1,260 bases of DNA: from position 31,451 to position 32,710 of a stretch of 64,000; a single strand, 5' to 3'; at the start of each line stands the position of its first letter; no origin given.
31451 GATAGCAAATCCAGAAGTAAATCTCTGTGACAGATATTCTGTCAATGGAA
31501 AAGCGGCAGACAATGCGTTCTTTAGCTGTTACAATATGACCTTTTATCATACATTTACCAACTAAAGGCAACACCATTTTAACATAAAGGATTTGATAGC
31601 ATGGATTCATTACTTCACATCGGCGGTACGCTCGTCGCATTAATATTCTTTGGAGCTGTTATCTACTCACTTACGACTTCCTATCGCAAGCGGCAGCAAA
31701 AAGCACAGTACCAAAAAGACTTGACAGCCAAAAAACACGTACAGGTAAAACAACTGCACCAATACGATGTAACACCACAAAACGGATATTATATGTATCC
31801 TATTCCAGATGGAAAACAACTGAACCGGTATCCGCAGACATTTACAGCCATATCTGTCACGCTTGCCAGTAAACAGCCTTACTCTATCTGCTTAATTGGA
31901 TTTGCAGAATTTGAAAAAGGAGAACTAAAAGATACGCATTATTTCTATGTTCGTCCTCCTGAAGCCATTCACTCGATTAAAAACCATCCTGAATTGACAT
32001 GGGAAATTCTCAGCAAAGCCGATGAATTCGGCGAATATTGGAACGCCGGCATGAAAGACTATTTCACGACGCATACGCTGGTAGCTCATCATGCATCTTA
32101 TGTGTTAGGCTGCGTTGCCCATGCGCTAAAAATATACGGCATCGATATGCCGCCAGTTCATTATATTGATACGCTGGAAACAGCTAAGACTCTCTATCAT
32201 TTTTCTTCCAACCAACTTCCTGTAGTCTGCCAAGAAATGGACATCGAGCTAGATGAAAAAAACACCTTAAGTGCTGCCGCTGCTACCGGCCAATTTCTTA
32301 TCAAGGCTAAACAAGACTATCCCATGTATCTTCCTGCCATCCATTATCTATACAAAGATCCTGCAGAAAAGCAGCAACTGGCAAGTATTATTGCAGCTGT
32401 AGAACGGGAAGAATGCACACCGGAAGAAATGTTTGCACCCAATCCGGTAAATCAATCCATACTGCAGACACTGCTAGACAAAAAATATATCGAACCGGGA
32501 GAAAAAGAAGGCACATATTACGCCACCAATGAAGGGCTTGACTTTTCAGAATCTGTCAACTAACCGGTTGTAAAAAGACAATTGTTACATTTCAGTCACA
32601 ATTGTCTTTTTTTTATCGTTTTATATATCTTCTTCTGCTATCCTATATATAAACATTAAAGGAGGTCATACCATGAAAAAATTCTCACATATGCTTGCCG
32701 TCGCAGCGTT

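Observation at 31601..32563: Membrane-tethered, catalytically dead DEDDh exonuclease with a winged-helix-like tail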

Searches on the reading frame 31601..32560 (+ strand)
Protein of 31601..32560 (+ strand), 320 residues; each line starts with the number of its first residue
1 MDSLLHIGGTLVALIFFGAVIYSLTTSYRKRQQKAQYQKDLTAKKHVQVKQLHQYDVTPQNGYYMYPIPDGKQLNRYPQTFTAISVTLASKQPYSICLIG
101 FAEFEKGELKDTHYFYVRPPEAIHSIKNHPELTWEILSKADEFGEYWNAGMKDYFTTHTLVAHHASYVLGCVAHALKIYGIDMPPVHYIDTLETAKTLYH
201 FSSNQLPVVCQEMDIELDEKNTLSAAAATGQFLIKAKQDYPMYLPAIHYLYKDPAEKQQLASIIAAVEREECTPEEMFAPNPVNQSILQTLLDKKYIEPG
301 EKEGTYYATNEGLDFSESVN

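Call 3: search_protein_families(library=pfam, proteins=[window:31601-32560:+], max_evalue=10)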
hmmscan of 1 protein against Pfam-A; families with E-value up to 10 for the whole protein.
window:31601-32560:+ (320 aa): 6 families
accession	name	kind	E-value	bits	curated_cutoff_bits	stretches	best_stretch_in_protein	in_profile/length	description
PF00929.31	RNase_T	-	6.1e-06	27.3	24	1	91-218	13-148/164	Exonuclease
PF14880.11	COX14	-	0.00089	19.5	25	1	7-41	22-56/59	Cytochrome oxidase c assembly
PF22898.2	NOMO1-like_1st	-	0.021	15.3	27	1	52-71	27-46/85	BOS complex subunit NOMO1-like, first beta sandwich domain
PF11498.13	Activator_LAG-3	-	0.029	13.8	23.3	1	29-82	409-462/476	Transcriptional activator LAG-3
PF18153.7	Cap15_CD_rec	-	0.034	14.9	31.2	1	79-149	35-109/122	Cap15, cyclic dinucleotide receptor domain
PF14947.12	HTH_45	-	0.093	13.2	25.5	1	285-318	37-68/77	Winged helix-turn-helix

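Call 4: search_protein_families(library=ncbifam, proteins=[window:31601-32560:+], max_evalue=10)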
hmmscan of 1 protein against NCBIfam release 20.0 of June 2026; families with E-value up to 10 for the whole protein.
window:31601-32560:+ (320 aa): 15 families
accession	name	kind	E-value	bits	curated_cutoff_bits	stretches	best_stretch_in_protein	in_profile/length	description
NF004844.0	PRK06195.1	equivalog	1.1e-16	61.1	373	1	81-239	3-163/309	DNA polymerase III subunit epsilon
TIGR01405.1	polC_Gram_pos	equivalog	2.3e-10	38.8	1043.45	1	95-236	207-350/1211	DNA polymerase III subunit alpha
NF001688.0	PRK00448.1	equivalog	6.7e-10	37.2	873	1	95-238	441-586/1445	PolC-type DNA polymerase III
TIGR01407.1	dinG_rel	hypoth_equivalog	1.1e-08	33.8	547.7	1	95-238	18-163/889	putative DnaQ family exonuclease/DinG family helicase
NF004316.1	PRK05711.1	equivalog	5.3e-07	29.5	196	1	111-220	37-150/234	DNA polymerase III subunit epsilon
TIGR00573.1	dnaq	subfamily_domain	1.8e-06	27.6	71.5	1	80-235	8-168/217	exonuclease, DNA polymerase III, epsilon subunit family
NF005289.0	PRK06807.1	equivalog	1.9e-06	27.3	335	1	96-232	27-164/313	3'-5' exonuclease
TIGR01406.1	dnaQ_proteo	equivalog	2e-06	27.6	222.7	1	111-225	35-154/231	DNA polymerase III subunit epsilon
NF005981.0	PRK08074.1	equivalog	4.9e-06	24.8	789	1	95-235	22-164/931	ATP-dependent DNA helicase DinG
NF005907.0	PRK07883.1-5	equivalog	0.001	17.5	454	1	102-198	53-149/584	DEDD exonuclease domain-containing protein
TIGR02455.1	TreS_stutzeri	equivalog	0.015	13.5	719.4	1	97-137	370-410/689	maltose alpha-D-glucosyltransferase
NF046005.2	near_gluc_PtsG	equivalog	0.07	13.4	45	1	12-48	12-48/85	MPN207a family PTS transporter accessory protein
NF005906.0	PRK07883.1-4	equivalog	0.076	11.3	495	1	151-234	80-165/563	DEDD exonuclease domain-containing protein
TIGR01298.1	RNaseT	equivalog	0.16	11.7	246.2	1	151-227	98-176/200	ribonuclease T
NF053610.1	Sso10a_fam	subfamily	0.18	11.9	60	1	286-315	36-63/64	Sso10a family chromatin protein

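Call 5: search_solved_structures(query=window:31601-32560:+, max_evalue=10, show_alignments=3)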
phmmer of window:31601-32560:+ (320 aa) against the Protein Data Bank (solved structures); distinct sequences matched with E-value up to 10: 7.
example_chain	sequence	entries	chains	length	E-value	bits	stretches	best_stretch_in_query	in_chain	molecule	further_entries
2p1j_A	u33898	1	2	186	0.0062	19.2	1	91-232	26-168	DNA polymerase III polC-type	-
1j53_A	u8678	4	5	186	0.015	18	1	94-234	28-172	DNA polymerase III, epsilon chain | DNA polymerase III epsilon subunit | DNA POLYMERASE III SUBUNIT EPSILON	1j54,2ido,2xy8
2gui_A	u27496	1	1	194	0.017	17.8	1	94-234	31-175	DNA polymerase III epsilon subunit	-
5fku_D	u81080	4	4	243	0.02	17.6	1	95-235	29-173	DNA POLYMERASE III SUBUNIT EPSILON | DNA POLYMERASE III EPSILON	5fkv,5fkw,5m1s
9qpc_A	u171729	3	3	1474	0.11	15.1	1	158-232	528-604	DNA polymerase III PolC-type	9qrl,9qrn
1jj2_G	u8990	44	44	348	0.44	13.2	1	211-305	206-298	RIBOSOMAL PROTEIN L10 | Acidic ribosomal protein P0 homolog | 50S RIBOSOMAL PROTEIN L10E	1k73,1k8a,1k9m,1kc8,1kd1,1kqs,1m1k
2f96_A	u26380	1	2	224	0.6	12.7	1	159-226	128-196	Ribonuclease T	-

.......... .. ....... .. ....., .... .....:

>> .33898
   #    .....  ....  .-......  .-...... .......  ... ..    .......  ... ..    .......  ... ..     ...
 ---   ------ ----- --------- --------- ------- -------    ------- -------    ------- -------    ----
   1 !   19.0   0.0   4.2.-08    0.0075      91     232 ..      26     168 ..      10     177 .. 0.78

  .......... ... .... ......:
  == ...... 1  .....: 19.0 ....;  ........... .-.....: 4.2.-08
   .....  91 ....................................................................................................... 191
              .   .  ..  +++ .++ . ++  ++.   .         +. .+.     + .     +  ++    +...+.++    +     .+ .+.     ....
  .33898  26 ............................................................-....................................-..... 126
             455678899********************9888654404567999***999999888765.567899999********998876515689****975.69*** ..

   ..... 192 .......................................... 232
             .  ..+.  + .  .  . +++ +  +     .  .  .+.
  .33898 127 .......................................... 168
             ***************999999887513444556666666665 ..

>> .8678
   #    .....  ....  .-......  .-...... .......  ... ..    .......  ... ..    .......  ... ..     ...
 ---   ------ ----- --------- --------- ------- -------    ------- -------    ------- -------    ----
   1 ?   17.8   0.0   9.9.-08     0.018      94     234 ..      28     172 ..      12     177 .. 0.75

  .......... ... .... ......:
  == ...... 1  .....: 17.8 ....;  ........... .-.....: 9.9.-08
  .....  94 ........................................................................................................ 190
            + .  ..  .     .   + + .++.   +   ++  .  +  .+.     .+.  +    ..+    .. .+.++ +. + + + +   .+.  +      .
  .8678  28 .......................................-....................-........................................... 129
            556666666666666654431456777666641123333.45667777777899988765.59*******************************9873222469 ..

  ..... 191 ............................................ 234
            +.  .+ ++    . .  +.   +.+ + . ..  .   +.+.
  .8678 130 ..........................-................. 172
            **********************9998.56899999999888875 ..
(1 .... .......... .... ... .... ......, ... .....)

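Call 6: find_homologous_proteins(query=window:31601-32560:+, max_evalue=0.001)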
Query window:31601-32560:+ (320 aa): 49 proteins with E <= 0.001 among 1244 candidates.
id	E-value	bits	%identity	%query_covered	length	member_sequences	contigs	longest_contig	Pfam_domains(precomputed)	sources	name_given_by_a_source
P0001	6.4e-199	678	92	100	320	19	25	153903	PF00929.32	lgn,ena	-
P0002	2.5e-184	630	83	100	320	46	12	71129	PF00929.32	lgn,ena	-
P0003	9.8e-184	628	84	100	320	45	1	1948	PF00929.32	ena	-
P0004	1.4e-147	509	67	100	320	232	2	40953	PF00929.32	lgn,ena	-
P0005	5.2e-143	494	66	100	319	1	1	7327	PF00929.32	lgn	-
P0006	1.1e-140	487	66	100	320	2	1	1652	PF00929.32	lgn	-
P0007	2.5e-138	479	66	100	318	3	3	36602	PF00929.32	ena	-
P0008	1.1e-136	473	65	99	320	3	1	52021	PF00929.32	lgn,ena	-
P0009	1.2e-136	473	64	100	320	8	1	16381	PF00929.32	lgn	-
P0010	3.9e-136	472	65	99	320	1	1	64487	PF00929.32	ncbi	-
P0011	4.9e-136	471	63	100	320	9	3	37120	PF00929.32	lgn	-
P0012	7.1e-136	471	64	100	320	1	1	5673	PF00929.32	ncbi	-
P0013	4.0e-135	468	63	99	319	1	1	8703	PF00929.32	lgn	-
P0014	3.6e-132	459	61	100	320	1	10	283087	PF00929.32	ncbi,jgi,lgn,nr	ncbi:MAG: hypothetical protein LKF74_07155 [Megasphaera sp.]|jgi:DNA polymerase III epsilon subunit-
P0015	2.8e-128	446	59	100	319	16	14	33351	PF00929.32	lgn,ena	-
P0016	7.0e-128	445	58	100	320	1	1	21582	PF00929.32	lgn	-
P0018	4.5e-124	432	59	100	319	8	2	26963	PF00929.32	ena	-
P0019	5.2e-123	429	59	100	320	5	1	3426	PF00929.32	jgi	jgi:DNA polymerase III epsilon subunit-like protein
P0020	8.8e-123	428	57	100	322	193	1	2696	PF00929.32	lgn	-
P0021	3.4e-122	426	58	99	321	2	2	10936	PF00929.32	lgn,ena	-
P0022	5.4e-122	425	58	99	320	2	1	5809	PF00929.32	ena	-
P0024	3.6e-118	413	57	99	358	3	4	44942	PF00929.32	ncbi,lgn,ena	-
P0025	1.2e-117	411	57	100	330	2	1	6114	PF00929.32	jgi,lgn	jgi:DNA polymerase III alpha subunit (gram-positive type)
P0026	5.5e-117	409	54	100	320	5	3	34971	PF00929.32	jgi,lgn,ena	-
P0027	1.1e-116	408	57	99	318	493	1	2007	PF00929.32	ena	-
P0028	3.4e-115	403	55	100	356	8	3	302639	PF00929.32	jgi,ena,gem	-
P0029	3.5e-115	403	55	100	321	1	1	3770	PF00929.32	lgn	-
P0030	2.9e-114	400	68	78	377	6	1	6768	PF00929.32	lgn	-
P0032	5.8e-114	399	57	100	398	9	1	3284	PF00929.32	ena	-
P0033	8.1e-114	398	55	100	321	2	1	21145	PF00929.32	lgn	-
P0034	9.1e-114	398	55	99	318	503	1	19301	PF00929.32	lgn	-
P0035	9.1e-113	395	55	100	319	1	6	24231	PF00929.32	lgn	-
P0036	5.3e-111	389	55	100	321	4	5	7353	PF00929.32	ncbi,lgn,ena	-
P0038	8.3e-110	385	52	100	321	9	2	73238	PF00929.32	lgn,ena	-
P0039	1.4e-109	384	56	96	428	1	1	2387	PF00929.32,PF00166.27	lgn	-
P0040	3.3e-107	377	52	100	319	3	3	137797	PF00929.32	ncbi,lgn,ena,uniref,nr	ncbi:exonuclease domain-containing protein [uncultured Megasphaera sp.]|uniref:exonuclease domain-co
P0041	1.3e-106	375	52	100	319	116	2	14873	PF00929.32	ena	-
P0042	1.8e-105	371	54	95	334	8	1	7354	PF00929.32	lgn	-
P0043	2.5e-103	364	51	100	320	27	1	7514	PF00929.32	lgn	-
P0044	1.8e-102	361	50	100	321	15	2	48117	PF00929.32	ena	-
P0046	4.3e-93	330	47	100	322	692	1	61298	-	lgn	-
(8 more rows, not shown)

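Call 13: find_encoding_contigs(protein=P0046, flank=6000, max_places=3)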
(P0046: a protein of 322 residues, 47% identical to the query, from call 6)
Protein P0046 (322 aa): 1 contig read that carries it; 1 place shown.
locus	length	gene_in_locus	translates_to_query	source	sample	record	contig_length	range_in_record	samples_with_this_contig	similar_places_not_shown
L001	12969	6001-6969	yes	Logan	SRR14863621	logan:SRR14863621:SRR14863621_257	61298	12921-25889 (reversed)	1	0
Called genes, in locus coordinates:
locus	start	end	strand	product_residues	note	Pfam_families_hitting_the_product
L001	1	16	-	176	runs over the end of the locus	PF01029:NusB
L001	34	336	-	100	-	-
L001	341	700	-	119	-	PF03780:Asp23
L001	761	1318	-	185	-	PF08207:EFP_N, PF01132:EFP, PF09285:Elong-fact-P_C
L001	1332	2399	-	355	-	PF01321:Creatinase_N, PF00557:Peptidase_M24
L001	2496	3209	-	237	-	PF01479:S4, PF00849:PseudoU_synth_2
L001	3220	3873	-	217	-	PF00300:His_Phos_1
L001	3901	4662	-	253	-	PF02654:CobS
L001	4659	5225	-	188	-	PF01637:ATPase_2 (faint), PF02283:CobU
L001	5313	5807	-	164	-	PF00994:MoCF_biosynth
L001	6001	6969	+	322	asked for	-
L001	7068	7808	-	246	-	PF01738:DLH, PF02230:Abhydrolase_2 (faint), PF12146:Hydrolase_4, PF00561:Abhydrolase_1 (faint), PF12697:Abhydrolase_6, PF00326:Peptidase_S9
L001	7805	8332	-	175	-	-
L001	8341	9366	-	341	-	PF12127:FloA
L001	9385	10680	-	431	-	PF25145:NfeD1b_N, PF24961:NfeD_membrane (weak), PF01957:NfeD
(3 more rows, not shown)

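Call 16: find_encoding_contigs(protein=P0014, flank=6000, max_places=3)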
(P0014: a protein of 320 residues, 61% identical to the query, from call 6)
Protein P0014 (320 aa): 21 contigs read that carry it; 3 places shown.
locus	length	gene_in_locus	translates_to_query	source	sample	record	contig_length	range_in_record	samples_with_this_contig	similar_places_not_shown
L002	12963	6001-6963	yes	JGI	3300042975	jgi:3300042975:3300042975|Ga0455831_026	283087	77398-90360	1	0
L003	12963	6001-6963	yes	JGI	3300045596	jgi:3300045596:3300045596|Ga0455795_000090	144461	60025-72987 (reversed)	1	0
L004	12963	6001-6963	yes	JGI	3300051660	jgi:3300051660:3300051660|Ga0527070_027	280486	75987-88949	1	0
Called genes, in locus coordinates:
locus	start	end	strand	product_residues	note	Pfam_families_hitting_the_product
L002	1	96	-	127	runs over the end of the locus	PF03780:Asp23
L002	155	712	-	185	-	PF08207:EFP_N, PF01132:EFP, PF09285:Elong-fact-P_C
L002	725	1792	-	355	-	PF01321:Creatinase_N, PF00557:Peptidase_M24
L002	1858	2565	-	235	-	PF01479:S4, PF00849:PseudoU_synth_2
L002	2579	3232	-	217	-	PF00300:His_Phos_1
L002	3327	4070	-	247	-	PF02654:CobS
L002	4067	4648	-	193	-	PF02283:CobU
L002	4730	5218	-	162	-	PF00994:MoCF_biosynth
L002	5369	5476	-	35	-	-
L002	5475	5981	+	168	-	-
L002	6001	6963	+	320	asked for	PF00929:RNase_T (weak)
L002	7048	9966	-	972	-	PF16656:Pur_ac_phosph_N (faint), PF00149:Metallophos, PF12850:Metallophos_2 (weak), PF13385:Laminin_G_3 (faint)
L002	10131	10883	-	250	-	PF07690:MFS_1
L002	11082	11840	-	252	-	PF01695:IstB_IS21, PF00308:Bac_DnaA (weak), PF06745:ATPase (faint), PF20720:nSTAND3 (weak), PF00004:AAA (weak)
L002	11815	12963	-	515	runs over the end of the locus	PF13384:HTH_23 (faint), PF00665:rve (weak), PF22483:Mu-transpos_C_2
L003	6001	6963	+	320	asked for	PF00929:RNase_T (weak)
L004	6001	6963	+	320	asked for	PF00929:RNase_T (weak)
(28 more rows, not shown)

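Call 17: find_encoding_contigs(protein=P0028, flank=6000, max_places=2)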
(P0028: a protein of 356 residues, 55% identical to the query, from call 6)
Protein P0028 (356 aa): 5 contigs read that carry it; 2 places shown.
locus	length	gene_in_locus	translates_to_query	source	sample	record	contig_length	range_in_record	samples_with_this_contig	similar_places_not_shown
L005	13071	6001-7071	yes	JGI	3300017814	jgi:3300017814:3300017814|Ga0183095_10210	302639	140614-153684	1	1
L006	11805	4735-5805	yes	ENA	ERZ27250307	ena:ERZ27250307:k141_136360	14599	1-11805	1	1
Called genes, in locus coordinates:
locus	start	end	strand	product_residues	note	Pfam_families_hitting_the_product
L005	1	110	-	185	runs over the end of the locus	PF08207:EFP_N, PF01132:EFP, PF09285:Elong-fact-P_C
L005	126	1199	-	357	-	PF01321:Creatinase_N, PF00557:Peptidase_M24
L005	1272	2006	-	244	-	PF00849:PseudoU_synth_2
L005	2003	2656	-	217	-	PF00300:His_Phos_1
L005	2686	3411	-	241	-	PF02654:CobS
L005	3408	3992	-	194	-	PF02283:CobU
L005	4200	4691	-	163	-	PF00994:MoCF_biosynth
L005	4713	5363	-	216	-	-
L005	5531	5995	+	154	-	-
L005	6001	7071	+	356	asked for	PF00929:RNase_T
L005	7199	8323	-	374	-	PF03600:CitMHS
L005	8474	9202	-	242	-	PF01738:DLH (weak), PF02230:Abhydrolase_2 (faint), PF12146:Hydrolase_4, PF12697:Abhydrolase_6 (weak), PF00326:Peptidase_S9 (weak)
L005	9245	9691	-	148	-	-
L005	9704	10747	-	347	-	PF12127:FloA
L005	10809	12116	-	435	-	PF00574:CLP_protease (weak), PF25145:NfeD1b_N, PF24961:NfeD_membrane, PF01957:NfeD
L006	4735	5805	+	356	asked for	PF00929:RNase_T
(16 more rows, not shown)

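Call 19: predict_structure(alignment_id=A1)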
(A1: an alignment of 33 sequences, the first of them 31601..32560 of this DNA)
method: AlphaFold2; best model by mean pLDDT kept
length: 320 residues; sequences in the alignment: 33
mean_pLDDT: 89.3   pTM: 0.82
mean pLDDT of the five models: 89.3, 88.9, 87.8, 87.6, 87.1
residues with pLDDT >= 90: 211; 70-90: 96; 50-70: 13; < 50: 0
segments of 3 or more residues with pLDDT < 50: none
pLDDT, mean of each block of 10 residues (from residue 1): 64 81 79 73 72 90 88 90 95 94 95 92 82 87 92 91 96 95 94 96 95 93 95 96 92 92 88 90 93 95 93 89
secondary structure, 60 per line:
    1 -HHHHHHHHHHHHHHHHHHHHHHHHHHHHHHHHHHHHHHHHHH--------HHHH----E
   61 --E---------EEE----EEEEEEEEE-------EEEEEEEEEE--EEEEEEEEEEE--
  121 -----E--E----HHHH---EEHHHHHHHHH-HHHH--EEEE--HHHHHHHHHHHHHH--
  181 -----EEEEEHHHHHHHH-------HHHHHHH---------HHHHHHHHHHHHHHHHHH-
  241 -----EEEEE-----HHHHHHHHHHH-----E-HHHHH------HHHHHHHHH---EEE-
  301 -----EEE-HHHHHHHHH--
elements in order: H2-43 H52-55 E73-75 E80-88 E96-105 E108-118 H134-137 H143-151 H153-156 E159-162 H165-178 E186-190 H191-198 H206-212 H222-239 E246-250 H256-266 H274-278 H285-293 E297-299 E306-308 H310-318

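Call 21: search_protein_representatives(alignment_id=A1)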
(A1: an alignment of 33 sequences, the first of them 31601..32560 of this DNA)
Query: 33 sequences, 320 profile positions. Proteins with E-value up to 0.001 (for the whole library): 3832; up to 1e-10: 996; up to 1e-30: 20. The best 150 are listed.
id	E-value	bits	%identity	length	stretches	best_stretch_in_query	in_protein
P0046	1.2e-147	507.6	-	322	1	1-319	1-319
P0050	1.2e-116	405.7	-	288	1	1-228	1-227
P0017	8.8e-108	376.6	-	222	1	1-217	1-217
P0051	1.5e-93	329.8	-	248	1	109-319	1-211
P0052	4.0e-89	315.2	-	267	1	99-295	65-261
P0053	6.5e-87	308.0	-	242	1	1-187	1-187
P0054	1.3e-61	224.8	-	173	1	24-153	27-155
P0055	3.9e-60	220.0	-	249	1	10-249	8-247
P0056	1.8e-52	194.9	-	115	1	1-115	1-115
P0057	1.1e-48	182.4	-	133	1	1-116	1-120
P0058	4.5e-42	160.7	-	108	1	213-319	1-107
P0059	5.9e-41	157.0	-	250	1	11-250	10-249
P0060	2.0e-39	152.0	-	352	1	37-302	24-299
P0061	6.7e-39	150.2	-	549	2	29-239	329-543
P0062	2.4e-38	148.4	-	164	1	1-96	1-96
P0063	9.7e-37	143.1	-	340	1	43-252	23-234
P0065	6.4e-36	140.4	-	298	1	29-247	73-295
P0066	1.6e-35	139.2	-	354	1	18-239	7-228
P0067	9.7e-34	133.3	-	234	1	60-248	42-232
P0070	2.5e-27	112.2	-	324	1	74-260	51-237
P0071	2.6e-27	112.1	-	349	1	52-253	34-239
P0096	9.5e-21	90.6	-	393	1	79-261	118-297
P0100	1.4e-20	90.0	-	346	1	5-259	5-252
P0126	3.3e-19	85.5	-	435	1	11-248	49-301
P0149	5.4e-18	81.5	-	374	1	20-239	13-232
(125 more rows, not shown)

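Call 23: fold_search(model_id=the predicted structure, library=pdb)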
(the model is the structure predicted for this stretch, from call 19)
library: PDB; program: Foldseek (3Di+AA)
matches with E <= 10: 705; with E <= 0.001: 74
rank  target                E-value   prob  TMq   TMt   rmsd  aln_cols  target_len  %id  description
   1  8zef_A                2.8e-09  1.00  0.45  0.18   8.2       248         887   17  Crystal structure of Staphylococcus aureus DinG protein in complex with ssDNA and Ca2+ (released 2025-05-21)
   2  9ii8_A                6.5e-09  1.00  0.43  0.17   8.0       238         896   18  Crystal structure of Staphylococcus aureus DinG protein in complex with ssDNA (released 2025-06-25)
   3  9qrn_A                9.9e-09  1.00  0.44  0.14   4.6       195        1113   19  DNA polymerase without DNA or inhibitor (released 2025-09-24)
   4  9qpc_A                9.9e-09  1.00  0.44  0.12   4.6       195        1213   19  DNA polymerase with inhibitor (released 2025-09-24)
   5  2p1j_B                3.6e-08  1.00  0.37  0.65  10.3       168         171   22  Crystal structure of a polC-type DNA polymerase III exonuclease domain from Thermotoga maritima (released 2007-03-20)
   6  2p1j_A                3.9e-07  1.00  0.38  0.70   2.6       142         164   22  Crystal structure of a polC-type DNA polymerase III exonuclease domain from Thermotoga maritima (released 2007-03-20)
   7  8h2f                  5.3e-07  1.00  0.41  0.71   3.8       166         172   12  Crystal structure of DnaQ domain in complex witn TMP of Streptococcus thermophilus strain DGCC 7710 (released 2023-09-13)
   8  8h18                  5.6e-07  1.00  0.41  0.71   3.9       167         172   11  Crystal structure of DnaQ domain of Streptococcus thermophilus strain DGCC 7710 (released 2023-09-13)
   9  1j53                  1.1e-06  1.00  0.39  0.66   4.7       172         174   20  Structure of the N-terminal Exonuclease Domain of the Epsilon Subunit of E.coli DNA Polymerase III at pH 8.5 (released 2002-10-16)
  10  2ido_A                1.4e-06  1.00  0.44  0.78   2.7       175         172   17  Structure of the E. coli Pol III epsilon-Hot proofreading complex (released 2006-11-14)
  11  2ido_C                1.5e-06  1.00  0.39  0.68   3.9       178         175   20  Structure of the E. coli Pol III epsilon-Hot proofreading complex (released 2006-11-14)
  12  4fzx_C                1.8e-06  1.00  0.42  0.77   2.5       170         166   15  Exonuclease X in complex with 3' overhanging duplex DNA (released 2013-07-03)
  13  4fzy_A                2.1e-06  1.00  0.42  0.77   2.5       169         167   15  Exonuclease X in complex with 12bp blunt-ended dsDNA (released 2013-07-03)
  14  1w0h                  2.1e-06  1.00  0.45  0.68   4.0       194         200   15  Crystallographic structure of the nuclease domain of 3'hExo, a DEDDh family member, bound to rAMP (released 2004-09-30)
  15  2gui                  2.3e-06  1.00  0.41  0.70   3.8       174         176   19  Structure and Function of Cyclized Versions of the Proofreading Exonuclease Subunit of E. coli DNA Polymerase III (released 2007-03-13)
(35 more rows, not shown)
